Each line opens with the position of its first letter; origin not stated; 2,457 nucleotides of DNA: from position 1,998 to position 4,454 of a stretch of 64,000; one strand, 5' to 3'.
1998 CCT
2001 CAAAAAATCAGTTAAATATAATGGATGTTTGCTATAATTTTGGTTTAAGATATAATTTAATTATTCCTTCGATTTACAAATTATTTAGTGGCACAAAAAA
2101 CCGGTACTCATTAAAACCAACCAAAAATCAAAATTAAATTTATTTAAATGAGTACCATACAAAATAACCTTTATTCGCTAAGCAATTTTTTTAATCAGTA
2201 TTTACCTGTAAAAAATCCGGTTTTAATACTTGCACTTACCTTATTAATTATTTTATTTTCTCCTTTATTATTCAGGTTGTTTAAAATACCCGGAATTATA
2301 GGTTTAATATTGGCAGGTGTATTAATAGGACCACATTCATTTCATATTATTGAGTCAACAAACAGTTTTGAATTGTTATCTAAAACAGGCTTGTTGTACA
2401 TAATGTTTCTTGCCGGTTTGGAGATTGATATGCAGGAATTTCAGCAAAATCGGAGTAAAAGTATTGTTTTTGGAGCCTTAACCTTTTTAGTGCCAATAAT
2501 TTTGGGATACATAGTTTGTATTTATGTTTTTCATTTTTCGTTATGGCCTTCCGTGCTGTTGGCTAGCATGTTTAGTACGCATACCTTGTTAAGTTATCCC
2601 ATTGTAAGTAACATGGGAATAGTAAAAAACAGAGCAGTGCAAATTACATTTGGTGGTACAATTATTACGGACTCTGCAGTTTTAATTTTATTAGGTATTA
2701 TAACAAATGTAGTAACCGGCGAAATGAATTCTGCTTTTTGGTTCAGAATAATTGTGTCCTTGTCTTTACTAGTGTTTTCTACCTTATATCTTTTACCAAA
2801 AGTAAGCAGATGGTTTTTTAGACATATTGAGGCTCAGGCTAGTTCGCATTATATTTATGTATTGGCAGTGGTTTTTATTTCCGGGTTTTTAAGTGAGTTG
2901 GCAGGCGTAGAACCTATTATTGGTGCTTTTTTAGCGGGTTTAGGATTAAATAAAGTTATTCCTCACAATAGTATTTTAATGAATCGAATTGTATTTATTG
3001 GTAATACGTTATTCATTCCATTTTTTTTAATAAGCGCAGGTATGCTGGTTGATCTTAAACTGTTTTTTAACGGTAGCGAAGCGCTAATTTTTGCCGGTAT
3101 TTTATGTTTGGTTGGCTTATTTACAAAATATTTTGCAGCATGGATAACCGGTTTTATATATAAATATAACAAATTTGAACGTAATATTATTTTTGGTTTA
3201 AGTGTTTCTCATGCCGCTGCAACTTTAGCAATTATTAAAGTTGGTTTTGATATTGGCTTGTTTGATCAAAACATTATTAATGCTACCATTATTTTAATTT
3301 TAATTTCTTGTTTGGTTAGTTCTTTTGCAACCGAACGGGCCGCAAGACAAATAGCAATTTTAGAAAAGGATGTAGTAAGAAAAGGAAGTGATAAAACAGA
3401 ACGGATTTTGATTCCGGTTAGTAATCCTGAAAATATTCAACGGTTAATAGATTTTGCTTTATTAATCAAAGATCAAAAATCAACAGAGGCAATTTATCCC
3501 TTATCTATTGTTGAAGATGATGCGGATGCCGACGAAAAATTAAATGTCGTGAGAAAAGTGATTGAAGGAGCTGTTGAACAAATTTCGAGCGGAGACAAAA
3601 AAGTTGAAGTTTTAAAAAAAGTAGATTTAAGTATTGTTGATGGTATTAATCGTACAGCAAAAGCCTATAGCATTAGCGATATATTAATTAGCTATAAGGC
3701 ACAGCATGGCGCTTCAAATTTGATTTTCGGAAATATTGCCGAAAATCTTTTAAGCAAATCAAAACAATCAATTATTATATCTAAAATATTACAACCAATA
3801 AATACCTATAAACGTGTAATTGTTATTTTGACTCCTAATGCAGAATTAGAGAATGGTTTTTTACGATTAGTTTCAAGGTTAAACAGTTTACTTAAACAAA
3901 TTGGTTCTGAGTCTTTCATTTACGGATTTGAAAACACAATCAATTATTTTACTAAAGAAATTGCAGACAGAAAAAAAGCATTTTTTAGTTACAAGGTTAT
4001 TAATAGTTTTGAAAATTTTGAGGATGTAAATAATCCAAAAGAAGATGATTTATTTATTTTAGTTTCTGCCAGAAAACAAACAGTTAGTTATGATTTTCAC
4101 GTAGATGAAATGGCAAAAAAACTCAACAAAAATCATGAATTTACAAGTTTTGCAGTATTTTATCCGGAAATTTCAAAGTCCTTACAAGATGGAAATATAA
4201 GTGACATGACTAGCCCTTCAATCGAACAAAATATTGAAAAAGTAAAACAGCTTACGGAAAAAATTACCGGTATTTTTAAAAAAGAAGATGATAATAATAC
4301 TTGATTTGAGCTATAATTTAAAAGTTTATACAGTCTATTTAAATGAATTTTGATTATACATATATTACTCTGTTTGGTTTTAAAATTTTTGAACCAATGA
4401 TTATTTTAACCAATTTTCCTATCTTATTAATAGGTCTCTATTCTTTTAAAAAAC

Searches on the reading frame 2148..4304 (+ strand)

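Call 96: search_protein_families(library=pfam, proteins=[window:2148-4304:+], max_evalue=0.00001)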
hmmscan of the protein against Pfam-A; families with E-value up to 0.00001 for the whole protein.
window:2148-4304:+ (718 aa): 1 family
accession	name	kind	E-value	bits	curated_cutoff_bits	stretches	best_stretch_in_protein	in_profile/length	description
PF00999.27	Na_H_Exchanger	-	3e-54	184.7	26.2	1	33-395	2-369/375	Sodium/hydrogen exchanger, transmembrane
